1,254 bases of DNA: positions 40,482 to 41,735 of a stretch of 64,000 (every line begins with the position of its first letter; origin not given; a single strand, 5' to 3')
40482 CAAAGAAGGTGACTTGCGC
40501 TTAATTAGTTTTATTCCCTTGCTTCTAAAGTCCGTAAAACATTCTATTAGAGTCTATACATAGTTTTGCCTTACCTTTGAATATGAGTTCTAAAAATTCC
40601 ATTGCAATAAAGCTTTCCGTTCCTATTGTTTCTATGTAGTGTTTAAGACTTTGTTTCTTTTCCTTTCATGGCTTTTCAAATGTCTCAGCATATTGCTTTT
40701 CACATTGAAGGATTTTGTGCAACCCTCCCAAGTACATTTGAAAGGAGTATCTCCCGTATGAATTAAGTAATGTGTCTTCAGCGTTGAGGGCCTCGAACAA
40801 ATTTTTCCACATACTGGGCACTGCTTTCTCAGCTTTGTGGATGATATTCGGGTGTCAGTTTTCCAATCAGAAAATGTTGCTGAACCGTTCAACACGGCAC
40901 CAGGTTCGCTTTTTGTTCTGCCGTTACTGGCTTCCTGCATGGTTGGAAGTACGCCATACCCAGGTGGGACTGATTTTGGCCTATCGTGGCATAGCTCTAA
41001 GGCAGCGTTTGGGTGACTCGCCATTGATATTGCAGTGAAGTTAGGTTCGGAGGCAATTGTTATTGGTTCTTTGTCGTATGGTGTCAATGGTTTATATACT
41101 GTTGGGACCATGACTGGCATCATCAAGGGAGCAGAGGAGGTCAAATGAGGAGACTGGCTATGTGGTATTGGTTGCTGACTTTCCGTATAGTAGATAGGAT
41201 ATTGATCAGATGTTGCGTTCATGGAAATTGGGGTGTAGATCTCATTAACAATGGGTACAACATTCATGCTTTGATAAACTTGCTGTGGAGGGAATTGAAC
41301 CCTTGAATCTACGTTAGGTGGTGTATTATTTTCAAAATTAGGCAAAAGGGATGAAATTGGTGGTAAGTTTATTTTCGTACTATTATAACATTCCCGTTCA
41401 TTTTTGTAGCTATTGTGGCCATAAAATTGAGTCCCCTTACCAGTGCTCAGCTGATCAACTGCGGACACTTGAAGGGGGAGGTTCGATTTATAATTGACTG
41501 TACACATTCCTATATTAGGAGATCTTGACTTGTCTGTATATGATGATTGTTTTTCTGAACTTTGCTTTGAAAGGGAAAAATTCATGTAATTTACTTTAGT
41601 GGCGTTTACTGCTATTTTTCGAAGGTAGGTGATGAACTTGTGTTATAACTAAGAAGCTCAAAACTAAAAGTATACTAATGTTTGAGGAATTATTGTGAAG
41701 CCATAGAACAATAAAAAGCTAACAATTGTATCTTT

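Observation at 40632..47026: Paralogous C2H2 zinc-finger genes (YPR013C/CMR3 and YPR015C) in tandem orientation, separated by a 4.7-kb interval with no credible ORF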

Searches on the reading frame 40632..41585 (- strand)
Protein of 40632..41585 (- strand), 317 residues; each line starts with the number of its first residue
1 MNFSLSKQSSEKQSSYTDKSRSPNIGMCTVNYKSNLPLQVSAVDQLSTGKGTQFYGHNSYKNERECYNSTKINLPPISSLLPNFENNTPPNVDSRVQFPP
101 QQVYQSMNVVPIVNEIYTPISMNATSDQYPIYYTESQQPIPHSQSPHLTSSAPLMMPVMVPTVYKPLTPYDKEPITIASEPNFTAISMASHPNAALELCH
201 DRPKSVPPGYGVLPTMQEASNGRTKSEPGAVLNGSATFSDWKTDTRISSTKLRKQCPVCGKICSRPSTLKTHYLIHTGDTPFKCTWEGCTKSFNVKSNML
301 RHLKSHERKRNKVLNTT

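Call 11: find_homologous_proteins(query=window:40632-41585:-, max_evalue=1e-10)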
Query window:40632-41585:- (317 aa): 73 proteins with E <= 1e-10 among 432 candidates.
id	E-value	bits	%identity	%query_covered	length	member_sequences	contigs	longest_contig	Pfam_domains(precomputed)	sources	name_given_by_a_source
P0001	1.5e-210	716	99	100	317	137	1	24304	PF13894.13,PF00096.33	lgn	-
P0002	2.7e-184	630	86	100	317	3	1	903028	PF13894.13,PF00096.33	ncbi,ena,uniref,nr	ncbi:Cmr3p [Saccharomyces paradoxus]|uniref:Cmr3p n=1 Tax=Saccharomyces paradoxus TaxID=27291 RepID=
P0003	2.0e-172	591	81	100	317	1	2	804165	PF13894.13,PF00096.33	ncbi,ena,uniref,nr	ncbi:hypothetical protein SMKI_16G1800 [Saccharomyces mikatae IFO 1815]|uniref:C2H2-type domain-cont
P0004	3.8e-169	580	79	100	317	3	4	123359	PF13894.13,PF00096.33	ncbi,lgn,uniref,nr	ncbi:YPR013C-like protein [Saccharomyces cerevisiae x Saccharomyces kudriavzevii VIN7]|uniref:YPR013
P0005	2.2e-161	554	75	100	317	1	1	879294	PF13894.13,PF00096.33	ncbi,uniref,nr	ncbi:YPR013C [Saccharomyces arboricola H-6]|uniref:YPR013C n=1 Tax=Saccharomyces arboricola (strain 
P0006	6.2e-155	533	72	100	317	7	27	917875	PF13894.13,PF00096.33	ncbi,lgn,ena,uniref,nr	ncbi:hypothetical protein N7582_005715 [Saccharomyces uvarum]|uniref:C2H2-type domain-containing pro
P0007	1.5e-32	131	84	22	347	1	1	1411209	PF00096.33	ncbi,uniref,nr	ncbi:hypothetical protein HG535_0B03490 [Zygotorulaspora mrakii]|uniref:C2H2-type domain-containing 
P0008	1.4e-31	128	49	46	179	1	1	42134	PF13894.13,PF13465.13,PF00096.33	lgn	-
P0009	2.4e-31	127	92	20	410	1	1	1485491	PF00096.33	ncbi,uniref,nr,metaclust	ncbi:hypothetical protein KAFR_0B01990 [Kazachstania africana CBS 2517]|uniref:C2H2-type domain-cont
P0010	2.5e-31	127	73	26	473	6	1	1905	PF00096.33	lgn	-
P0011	3.3e-31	127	71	26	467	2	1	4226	PF00096.33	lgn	-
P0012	1.7e-30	125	63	29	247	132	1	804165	PF13894.13,PF00096.33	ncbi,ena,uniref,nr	ncbi:hypothetical protein SMKI_16G1810 [Saccharomyces mikatae IFO 1815]|uniref:C2H2-type domain-cont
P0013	2.1e-30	124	84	20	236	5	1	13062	PF13894.13,PF13465.13,PF00096.33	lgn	-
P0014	2.9e-30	124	63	29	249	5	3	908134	PF00096.33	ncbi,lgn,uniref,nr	ncbi:hypothetical protein SKDZ_16G2790 [Saccharomyces kudriavzevii ZP591]|uniref:YPR015C-like protei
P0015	4.7e-30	123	58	32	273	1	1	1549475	PF13894.13,PF00096.33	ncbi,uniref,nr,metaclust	ncbi:uncharacterized protein NDAI_0B02080 [Naumovozyma dairenensis CBS 421]|uniref:C2H2-type domain-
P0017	6.3e-30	123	76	24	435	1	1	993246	PF13894.13,PF13465.13,PF00096.33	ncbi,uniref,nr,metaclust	ncbi:C2H2-type zinc finger protein KNAG_0D02290 [Huiozyma naganishii CBS 8797]|uniref:C2H2-type doma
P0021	2.6e-29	121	86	20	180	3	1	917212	PF13894.13,PF13465.13,PF00096.33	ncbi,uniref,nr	ncbi:hypothetical protein HG536_0G03880 [Torulaspora globosa]|uniref:C2H2-type domain-containing pro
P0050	1.9e-25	108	58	32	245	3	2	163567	PF13894.13,PF13465.13,PF00096.33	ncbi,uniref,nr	ncbi:Zinc finger protein [Nakaseomyces glabratus]|uniref:Zinc finger protein n=1 Tax=Candida glabrat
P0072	5.0e-18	84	42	19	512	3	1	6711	PF24441.2,PF13894.13,PF13465.13,PF05605.19,PF16622.12,PF00096.33,PF16278.12,PF12171.15,PF12874.14,PF22995.3,PF13912.13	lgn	-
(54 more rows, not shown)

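Call 13: find_encoding_contigs(protein=P0002, flank=10000, max_places=1)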
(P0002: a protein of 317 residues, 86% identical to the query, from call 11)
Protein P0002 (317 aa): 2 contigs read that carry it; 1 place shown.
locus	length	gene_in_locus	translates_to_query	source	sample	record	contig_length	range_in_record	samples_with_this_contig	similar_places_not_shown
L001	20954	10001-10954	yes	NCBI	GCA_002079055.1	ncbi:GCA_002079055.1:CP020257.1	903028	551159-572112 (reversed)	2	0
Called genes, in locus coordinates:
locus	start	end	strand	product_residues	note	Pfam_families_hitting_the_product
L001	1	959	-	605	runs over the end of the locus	PF11600:CAF1A_acidic, PF12253:CAF1A_dimeriz, PF21796:Cac1_C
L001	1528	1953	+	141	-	PF04421:Mss4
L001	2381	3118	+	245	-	PF01912:eIF-6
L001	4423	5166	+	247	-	PF00096:zf-C2H2 (weak), PF13894:zf-C2H2_4 (faint)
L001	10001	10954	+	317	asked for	PF00096:zf-C2H2 (faint), PF13894:zf-C2H2_4 (faint)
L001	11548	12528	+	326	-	PF00153:Mito_carr, PF18405:SLC25_like (faint), PF00153:Mito_carr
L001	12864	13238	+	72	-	PF06522:B12D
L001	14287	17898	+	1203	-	PF04563:RNA_pol_Rpb2_1, PF04561:RNA_pol_Rpb2_2, PF04565:RNA_pol_Rpb2_3, PF06883:RNA_pol_Rpa2_4, PF00562:RNA_pol_Rpb2_6, PF04560:RNA_pol_Rpb2_7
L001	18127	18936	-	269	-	-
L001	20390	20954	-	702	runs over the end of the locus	PF00649:Copper-fist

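Call 14: find_encoding_contigs(protein=P0003, flank=10000, max_places=1)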
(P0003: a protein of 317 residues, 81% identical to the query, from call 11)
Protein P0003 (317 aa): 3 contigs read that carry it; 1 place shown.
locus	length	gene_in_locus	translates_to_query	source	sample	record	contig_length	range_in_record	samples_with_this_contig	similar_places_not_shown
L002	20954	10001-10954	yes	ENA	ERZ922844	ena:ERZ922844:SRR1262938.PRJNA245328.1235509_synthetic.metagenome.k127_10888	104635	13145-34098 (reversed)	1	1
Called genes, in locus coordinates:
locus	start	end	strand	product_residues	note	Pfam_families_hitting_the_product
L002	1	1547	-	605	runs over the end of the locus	PF11600:CAF1A_acidic, PF12253:CAF1A_dimeriz, PF21796:Cac1_C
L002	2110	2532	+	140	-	PF04421:Mss4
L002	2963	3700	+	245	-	PF01912:eIF-6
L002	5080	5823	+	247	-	PF00096:zf-C2H2 (weak), PF13894:zf-C2H2_4 (faint)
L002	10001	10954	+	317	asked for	PF00096:zf-C2H2 (faint), PF13894:zf-C2H2_4 (faint)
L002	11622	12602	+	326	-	PF00153:Mito_carr, PF18405:SLC25_like (faint), PF00153:Mito_carr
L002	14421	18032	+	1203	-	PF04563:RNA_pol_Rpb2_1, PF04561:RNA_pol_Rpb2_2, PF04565:RNA_pol_Rpb2_3, PF06883:RNA_pol_Rpa2_4, PF00562:RNA_pol_Rpb2_6, PF04560:RNA_pol_Rpb2_7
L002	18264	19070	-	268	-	-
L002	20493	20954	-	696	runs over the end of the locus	PF00649:Copper-fist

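Call 15: find_encoding_contigs(protein=P0006, flank=10000, max_places=1)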
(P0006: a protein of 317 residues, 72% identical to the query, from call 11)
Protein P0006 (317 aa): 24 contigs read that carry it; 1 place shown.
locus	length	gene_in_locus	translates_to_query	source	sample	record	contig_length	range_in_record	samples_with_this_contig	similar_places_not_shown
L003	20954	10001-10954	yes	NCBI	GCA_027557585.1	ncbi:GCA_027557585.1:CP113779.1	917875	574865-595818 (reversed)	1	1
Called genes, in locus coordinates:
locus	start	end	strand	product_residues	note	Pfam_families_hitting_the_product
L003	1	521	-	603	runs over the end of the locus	PF11600:CAF1A_acidic, PF12253:CAF1A_dimeriz, PF21796:Cac1_C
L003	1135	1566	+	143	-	PF04421:Mss4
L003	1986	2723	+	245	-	PF01912:eIF-6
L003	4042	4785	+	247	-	PF00096:zf-C2H2 (weak), PF13894:zf-C2H2_4 (faint)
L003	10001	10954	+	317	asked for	PF13894:zf-C2H2_4 (faint), PF00096:zf-C2H2 (faint)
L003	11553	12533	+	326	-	PF00153:Mito_carr, PF18405:SLC25_like (faint), PF00153:Mito_carr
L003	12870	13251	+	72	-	PF06522:B12D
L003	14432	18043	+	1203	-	PF04563:RNA_pol_Rpb2_1, PF04561:RNA_pol_Rpb2_2, PF04565:RNA_pol_Rpb2_3, PF06883:RNA_pol_Rpa2_4, PF00562:RNA_pol_Rpb2_6, PF04560:RNA_pol_Rpb2_7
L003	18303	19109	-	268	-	-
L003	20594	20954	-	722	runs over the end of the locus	-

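Call 16: find_encoding_contigs(protein=P0004, flank=10000, max_places=1)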
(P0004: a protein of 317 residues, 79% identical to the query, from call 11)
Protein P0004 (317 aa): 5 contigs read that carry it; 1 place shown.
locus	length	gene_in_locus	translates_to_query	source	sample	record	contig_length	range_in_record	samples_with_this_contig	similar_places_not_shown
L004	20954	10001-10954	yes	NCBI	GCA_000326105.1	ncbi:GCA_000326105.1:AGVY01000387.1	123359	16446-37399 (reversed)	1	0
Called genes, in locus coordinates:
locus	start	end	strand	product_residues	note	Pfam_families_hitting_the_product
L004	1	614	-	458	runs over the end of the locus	PF11600:CAF1A_acidic, PF12253:CAF1A_dimeriz, PF21796:Cac1_C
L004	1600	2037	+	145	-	PF04421:Mss4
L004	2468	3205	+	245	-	PF01912:eIF-6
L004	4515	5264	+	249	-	PF00096:zf-C2H2 (weak)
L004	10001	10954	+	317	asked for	PF00096:zf-C2H2 (faint), PF13894:zf-C2H2_4 (faint)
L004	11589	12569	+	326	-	PF00153:Mito_carr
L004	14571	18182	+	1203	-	PF04563:RNA_pol_Rpb2_1, PF04561:RNA_pol_Rpb2_2, PF04565:RNA_pol_Rpb2_3, PF06883:RNA_pol_Rpa2_4, PF00562:RNA_pol_Rpb2_6, PF04560:RNA_pol_Rpb2_7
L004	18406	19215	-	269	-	-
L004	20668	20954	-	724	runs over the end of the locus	PF00649:Copper-fist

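Call 17: find_encoding_contigs(protein=P0005, flank=10000, max_places=1)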
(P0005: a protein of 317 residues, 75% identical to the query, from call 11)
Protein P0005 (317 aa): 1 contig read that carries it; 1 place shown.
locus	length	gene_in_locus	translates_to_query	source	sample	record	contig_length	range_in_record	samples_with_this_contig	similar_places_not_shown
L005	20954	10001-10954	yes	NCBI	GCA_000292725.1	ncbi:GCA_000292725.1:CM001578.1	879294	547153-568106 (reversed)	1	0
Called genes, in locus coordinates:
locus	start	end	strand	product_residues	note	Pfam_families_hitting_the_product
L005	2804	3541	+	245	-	PF01912:eIF-6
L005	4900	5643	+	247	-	PF00096:zf-C2H2 (weak), PF13894:zf-C2H2_4 (faint)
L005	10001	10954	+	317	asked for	PF13894:zf-C2H2_4 (faint), PF00096:zf-C2H2 (faint)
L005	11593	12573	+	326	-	PF00153:Mito_carr, PF18405:SLC25_like (faint), PF00153:Mito_carr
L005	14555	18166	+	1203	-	PF04563:RNA_pol_Rpb2_1, PF04561:RNA_pol_Rpb2_2, PF04565:RNA_pol_Rpb2_3, PF06883:RNA_pol_Rpa2_4, PF00562:RNA_pol_Rpb2_6, PF04560:RNA_pol_Rpb2_7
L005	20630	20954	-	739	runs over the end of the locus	-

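Call 18: find_encoding_contigs(protein=P0009, flank=10000, max_places=1)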
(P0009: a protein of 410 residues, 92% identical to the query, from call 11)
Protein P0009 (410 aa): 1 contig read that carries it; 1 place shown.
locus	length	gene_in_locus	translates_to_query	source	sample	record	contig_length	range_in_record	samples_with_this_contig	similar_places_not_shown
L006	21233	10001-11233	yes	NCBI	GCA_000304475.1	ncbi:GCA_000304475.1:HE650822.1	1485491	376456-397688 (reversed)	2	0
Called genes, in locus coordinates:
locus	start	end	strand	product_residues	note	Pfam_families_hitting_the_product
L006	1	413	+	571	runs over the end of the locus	PF04851:ResIII (weak), PF00270:DEAD, PF00271:Helicase_C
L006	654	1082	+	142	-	PF04421:Mss4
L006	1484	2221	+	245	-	PF01912:eIF-6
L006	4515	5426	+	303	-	PF00096:zf-C2H2 (faint), PF13894:zf-C2H2_4 (faint)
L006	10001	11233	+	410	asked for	PF00096:zf-C2H2 (faint)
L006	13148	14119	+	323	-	PF00153:Mito_carr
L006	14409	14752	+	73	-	-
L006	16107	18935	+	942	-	PF00690:Cation_ATPase_N, PF00122:E1-E2_ATPase, PF00702:Hydrolase, PF13246:Cation_ATPase, PF08282:Hydrolase_3 (faint), PF00689:Cation_ATPase_C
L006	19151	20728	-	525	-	PF00649:Copper-fist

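Call 19: find_encoding_contigs(protein=P0007, flank=10000, max_places=1)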
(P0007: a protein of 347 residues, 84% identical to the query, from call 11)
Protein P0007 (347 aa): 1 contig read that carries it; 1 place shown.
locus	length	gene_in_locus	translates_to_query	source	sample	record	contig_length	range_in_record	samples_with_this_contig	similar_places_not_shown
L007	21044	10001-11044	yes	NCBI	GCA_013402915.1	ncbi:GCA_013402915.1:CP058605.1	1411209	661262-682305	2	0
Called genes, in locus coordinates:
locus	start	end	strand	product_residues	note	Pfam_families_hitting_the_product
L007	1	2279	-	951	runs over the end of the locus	PF14551:MCM_N, PF17207:MCM_OB, PF00493:MCM, PF01078:Mg_chelatase (faint), PF17855:MCM_lid, PF21128:WHD_MCM4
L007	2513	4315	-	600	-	PF11600:CAF1A_acidic, PF12253:CAF1A_dimeriz, PF21796:Cac1_C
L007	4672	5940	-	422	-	-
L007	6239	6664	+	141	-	PF04421:Mss4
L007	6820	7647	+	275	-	PF01912:eIF-6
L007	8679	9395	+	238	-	-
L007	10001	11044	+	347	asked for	PF00096:zf-C2H2 (faint)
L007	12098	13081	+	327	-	PF00153:Mito_carr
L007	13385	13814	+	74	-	PF06522:B12D (weak)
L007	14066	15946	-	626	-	PF00860:Xan_ur_permease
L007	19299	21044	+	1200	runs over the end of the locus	PF04563:RNA_pol_Rpb2_1, PF04561:RNA_pol_Rpb2_2, PF04565:RNA_pol_Rpb2_3, PF06883:RNA_pol_Rpa2_4, PF00562:RNA_pol_Rpb2_6, PF04560:RNA_pol_Rpb2_7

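Call 34: find_encoding_contigs(protein=P0017, flank=10000, max_places=1)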
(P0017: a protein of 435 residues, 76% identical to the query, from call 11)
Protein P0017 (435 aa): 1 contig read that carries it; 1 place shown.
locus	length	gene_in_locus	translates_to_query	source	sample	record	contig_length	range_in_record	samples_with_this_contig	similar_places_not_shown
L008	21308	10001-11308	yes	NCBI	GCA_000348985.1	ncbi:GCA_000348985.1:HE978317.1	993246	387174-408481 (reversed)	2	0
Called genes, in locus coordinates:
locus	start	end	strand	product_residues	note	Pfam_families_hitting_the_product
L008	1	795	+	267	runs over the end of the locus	-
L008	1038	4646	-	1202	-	PF04563:RNA_pol_Rpb2_1, PF04561:RNA_pol_Rpb2_2, PF04565:RNA_pol_Rpb2_3, PF06883:RNA_pol_Rpa2_4, PF00562:RNA_pol_Rpb2_6, PF04560:RNA_pol_Rpb2_7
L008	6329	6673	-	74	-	PF06522:B12D (weak)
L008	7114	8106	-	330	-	PF00153:Mito_carr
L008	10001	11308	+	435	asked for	PF00096:zf-C2H2 (faint), PF13894:zf-C2H2_4 (faint), PF13465:zf-H2C2_2 (faint)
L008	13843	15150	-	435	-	PF00096:zf-C2H2 (faint), PF13894:zf-C2H2_4 (faint)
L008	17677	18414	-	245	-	PF01912:eIF-6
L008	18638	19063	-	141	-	PF04421:Mss4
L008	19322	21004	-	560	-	PF04851:ResIII (weak), PF00270:DEAD, PF00271:Helicase_C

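Call 35: find_encoding_contigs(protein=P0050, flank=10000, max_places=1)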
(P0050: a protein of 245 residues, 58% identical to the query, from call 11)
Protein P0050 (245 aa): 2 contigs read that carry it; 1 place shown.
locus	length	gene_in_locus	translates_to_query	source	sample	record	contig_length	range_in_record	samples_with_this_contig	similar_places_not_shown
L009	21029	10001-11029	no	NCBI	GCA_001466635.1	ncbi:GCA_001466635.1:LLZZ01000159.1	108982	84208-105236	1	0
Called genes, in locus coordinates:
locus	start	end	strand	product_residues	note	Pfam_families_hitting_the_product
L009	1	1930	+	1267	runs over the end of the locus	PF20168:PDS5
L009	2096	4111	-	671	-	PF00628:PHD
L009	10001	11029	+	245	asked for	PF00096:zf-C2H2 (faint), PF13894:zf-C2H2_4 (faint), PF13465:zf-H2C2_2 (weak)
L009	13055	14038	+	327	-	PF00153:Mito_carr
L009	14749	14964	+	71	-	PF06522:B12D (weak)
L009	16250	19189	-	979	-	-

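Call 36: find_encoding_contigs(protein=P0015, flank=10000, max_places=1)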
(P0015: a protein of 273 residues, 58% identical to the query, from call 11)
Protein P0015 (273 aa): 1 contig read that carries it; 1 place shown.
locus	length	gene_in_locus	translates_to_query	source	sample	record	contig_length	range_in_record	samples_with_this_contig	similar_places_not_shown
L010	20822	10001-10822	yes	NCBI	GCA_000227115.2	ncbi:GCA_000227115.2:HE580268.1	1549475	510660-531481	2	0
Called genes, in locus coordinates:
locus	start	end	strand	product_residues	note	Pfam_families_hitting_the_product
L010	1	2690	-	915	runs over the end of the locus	-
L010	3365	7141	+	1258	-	PF00069:Pkinase, PF07714:PK_Tyr_Ser-Thr, PF03109:ABC1 (weak), PF14531:Kinase-like (weak), PF02149:KA1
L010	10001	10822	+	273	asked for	PF00096:zf-C2H2 (faint), PF13894:zf-C2H2_4 (faint)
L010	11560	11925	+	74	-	PF06522:B12D (weak)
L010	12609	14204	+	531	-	PF03972:MmgE_PrpD_N, PF19305:MmgE_PrpD_C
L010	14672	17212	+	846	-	PF04097:Nic96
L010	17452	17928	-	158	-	PF07491:PPI_Ypi1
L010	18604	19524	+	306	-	PF01398:JAB, PF14464:Prok-JAB (weak), PF23594:RPN11_C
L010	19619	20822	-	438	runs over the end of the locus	PF02148:zf-UBP, PF00443:UCH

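Call 37: find_encoding_contigs(protein=P0021, flank=10000, max_places=1)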
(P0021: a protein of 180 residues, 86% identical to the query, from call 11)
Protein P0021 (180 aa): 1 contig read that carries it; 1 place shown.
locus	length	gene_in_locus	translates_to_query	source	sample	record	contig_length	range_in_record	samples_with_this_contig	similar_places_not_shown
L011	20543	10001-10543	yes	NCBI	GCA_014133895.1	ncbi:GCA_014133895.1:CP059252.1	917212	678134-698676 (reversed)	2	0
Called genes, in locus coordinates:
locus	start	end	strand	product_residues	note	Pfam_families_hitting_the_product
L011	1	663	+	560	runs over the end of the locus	PF04851:ResIII (weak), PF00270:DEAD, PF00271:Helicase_C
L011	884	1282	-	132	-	PF04718:ATP-synt_G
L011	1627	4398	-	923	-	PF14551:MCM_N, PF17207:MCM_OB, PF00493:MCM, PF01078:Mg_chelatase (faint), PF07728:AAA_5, PF17855:MCM_lid, PF21128:WHD_MCM4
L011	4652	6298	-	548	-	PF11600:CAF1A_acidic, PF12253:CAF1A_dimeriz, PF21796:Cac1_C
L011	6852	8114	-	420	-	-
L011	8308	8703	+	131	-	PF04421:Mss4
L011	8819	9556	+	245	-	PF01912:eIF-6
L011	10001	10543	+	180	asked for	PF13465:zf-H2C2_2 (faint), PF00096:zf-C2H2 (faint), PF13894:zf-C2H2_4 (faint)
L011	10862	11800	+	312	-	PF00153:Mito_carr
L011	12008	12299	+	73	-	PF06522:B12D (weak)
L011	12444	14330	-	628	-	PF00860:Xan_ur_permease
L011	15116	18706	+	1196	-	PF04563:RNA_pol_Rpb2_1, PF04561:RNA_pol_Rpb2_2, PF04565:RNA_pol_Rpb2_3, PF06883:RNA_pol_Rpa2_4, PF00562:RNA_pol_Rpb2_6, PF04560:RNA_pol_Rpb2_7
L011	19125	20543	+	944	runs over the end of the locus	PF00690:Cation_ATPase_N, PF00122:E1-E2_ATPase, PF00702:Hydrolase, PF13246:Cation_ATPase, PF00689:Cation_ATPase_C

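Call 54: search_protein_families(library=pfam, proteins=[window:40632-41585:-], max_evalue=0.01)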
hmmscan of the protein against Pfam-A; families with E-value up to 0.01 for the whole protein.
window:40632-41585:- (317 aa): 4 families
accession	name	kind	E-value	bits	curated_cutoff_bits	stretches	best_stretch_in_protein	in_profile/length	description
PF00096.32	zf-C2H2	-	5e-10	39.7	25.2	2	255-276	2-23/23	Zinc finger, C2H2 type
PF13894.12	zf-C2H2_4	-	3.7e-06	27.6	27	0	282-306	1-23/24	C2H2-type zinc finger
PF13465.12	zf-H2C2_2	-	0.00027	21.5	40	1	269-294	2-25/26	Zinc-finger double domain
PF12874.13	zf-met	-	0.0029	18.3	21.2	0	255-273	2-20/25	Zinc-finger of C2H2 type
